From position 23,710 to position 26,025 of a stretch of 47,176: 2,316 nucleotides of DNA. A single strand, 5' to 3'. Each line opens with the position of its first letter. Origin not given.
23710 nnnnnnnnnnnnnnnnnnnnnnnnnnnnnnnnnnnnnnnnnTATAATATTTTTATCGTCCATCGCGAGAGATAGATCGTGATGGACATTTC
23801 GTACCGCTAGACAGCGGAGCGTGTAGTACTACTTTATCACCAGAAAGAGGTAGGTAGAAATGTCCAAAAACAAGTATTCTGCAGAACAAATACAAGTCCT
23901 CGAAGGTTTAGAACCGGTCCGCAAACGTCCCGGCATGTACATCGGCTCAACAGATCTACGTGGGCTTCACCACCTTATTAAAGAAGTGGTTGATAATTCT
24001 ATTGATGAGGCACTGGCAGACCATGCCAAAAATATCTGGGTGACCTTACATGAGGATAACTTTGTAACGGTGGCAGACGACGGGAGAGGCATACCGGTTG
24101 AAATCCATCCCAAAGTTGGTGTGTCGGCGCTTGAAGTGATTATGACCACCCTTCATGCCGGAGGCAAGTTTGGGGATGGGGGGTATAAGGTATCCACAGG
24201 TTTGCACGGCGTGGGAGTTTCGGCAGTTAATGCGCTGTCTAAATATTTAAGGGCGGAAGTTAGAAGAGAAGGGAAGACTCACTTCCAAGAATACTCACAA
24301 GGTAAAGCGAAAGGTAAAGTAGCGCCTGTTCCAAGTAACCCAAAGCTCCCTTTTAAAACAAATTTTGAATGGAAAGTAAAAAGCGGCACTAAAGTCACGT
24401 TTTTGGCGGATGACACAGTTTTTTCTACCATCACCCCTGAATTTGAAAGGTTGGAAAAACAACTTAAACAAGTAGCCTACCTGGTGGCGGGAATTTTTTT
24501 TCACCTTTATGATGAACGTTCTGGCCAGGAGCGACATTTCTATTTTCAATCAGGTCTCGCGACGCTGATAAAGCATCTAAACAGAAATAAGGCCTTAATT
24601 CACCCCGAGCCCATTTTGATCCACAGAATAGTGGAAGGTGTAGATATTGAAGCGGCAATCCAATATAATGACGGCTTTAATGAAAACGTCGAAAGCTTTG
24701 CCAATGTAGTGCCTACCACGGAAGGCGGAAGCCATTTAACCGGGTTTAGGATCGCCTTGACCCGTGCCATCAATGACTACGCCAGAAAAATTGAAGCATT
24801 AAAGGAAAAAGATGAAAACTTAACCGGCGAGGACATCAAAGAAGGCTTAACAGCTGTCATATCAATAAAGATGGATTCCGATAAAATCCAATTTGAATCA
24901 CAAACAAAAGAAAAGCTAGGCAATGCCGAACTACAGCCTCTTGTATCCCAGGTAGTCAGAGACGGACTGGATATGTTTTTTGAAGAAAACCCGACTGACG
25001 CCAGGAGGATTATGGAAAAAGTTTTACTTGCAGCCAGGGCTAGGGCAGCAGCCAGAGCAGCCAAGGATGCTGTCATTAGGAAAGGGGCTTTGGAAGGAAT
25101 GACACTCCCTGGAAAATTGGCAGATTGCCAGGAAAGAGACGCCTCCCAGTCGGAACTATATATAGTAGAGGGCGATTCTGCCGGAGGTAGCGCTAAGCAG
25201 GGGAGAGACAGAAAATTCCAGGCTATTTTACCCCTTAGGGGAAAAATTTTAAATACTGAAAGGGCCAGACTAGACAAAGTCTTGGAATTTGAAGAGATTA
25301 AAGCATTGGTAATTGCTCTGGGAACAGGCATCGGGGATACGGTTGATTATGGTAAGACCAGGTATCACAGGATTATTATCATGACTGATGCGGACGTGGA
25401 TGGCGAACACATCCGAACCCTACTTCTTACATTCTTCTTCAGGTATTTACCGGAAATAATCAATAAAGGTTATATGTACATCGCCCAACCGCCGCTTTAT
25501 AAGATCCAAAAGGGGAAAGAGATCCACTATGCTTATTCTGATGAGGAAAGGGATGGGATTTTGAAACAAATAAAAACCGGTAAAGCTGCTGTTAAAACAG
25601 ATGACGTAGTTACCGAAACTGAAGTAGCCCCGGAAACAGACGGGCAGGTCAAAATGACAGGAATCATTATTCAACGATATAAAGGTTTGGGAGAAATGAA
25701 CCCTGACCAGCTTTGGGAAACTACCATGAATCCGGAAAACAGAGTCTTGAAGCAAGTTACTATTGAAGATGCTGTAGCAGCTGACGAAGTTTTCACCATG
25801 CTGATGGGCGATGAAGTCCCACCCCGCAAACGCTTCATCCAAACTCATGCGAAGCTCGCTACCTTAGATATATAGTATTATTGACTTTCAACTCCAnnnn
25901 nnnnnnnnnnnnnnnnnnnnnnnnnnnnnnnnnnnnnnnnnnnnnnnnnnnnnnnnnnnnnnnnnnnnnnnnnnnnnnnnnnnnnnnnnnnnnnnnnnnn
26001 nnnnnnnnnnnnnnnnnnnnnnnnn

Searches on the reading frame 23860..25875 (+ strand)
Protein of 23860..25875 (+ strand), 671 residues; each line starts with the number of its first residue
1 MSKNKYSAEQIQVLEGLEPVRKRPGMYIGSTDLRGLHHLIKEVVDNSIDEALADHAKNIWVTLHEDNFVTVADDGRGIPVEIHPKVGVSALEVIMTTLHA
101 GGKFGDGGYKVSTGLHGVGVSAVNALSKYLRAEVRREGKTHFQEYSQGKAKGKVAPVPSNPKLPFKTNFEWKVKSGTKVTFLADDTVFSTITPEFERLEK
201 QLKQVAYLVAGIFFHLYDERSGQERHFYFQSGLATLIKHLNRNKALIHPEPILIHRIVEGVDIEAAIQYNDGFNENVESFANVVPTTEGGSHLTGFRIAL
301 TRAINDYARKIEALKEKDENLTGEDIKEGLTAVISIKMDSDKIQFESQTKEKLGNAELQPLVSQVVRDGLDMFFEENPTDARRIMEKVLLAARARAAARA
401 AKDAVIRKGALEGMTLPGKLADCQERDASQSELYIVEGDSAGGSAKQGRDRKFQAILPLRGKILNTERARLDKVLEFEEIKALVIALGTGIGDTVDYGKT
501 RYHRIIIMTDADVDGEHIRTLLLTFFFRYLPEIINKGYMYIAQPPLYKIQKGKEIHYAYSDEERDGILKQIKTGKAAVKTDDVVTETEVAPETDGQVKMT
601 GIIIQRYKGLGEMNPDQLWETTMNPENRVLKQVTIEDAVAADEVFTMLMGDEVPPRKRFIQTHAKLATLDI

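Call 9: search_protein_families(library=pfam, proteins=[window:23860-25875:+], max_evalue=0.0001)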
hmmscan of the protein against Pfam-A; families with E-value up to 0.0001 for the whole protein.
window:23860-25875:+ (671 aa): 4 families
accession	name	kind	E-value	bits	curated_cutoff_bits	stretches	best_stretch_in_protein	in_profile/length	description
PF00204.31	DNA_gyraseB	-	1.4e-52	178.1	27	1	232-403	1-172/173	DNA gyrase B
PF00986.26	DNA_gyraseB_C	-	3e-31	107.8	29.8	1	601-661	3-63/63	DNA gyrase B subunit, carboxyl terminus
PF01751.28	Toprim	-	3e-18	66.2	23.1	1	432-543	1-95/96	Toprim domain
PF02518.31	HATPase_c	-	2.1e-16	60.8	26.4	1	32-140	2-94/111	Histidine kinase-, DNA gyrase B-, and HSP90-like ATPase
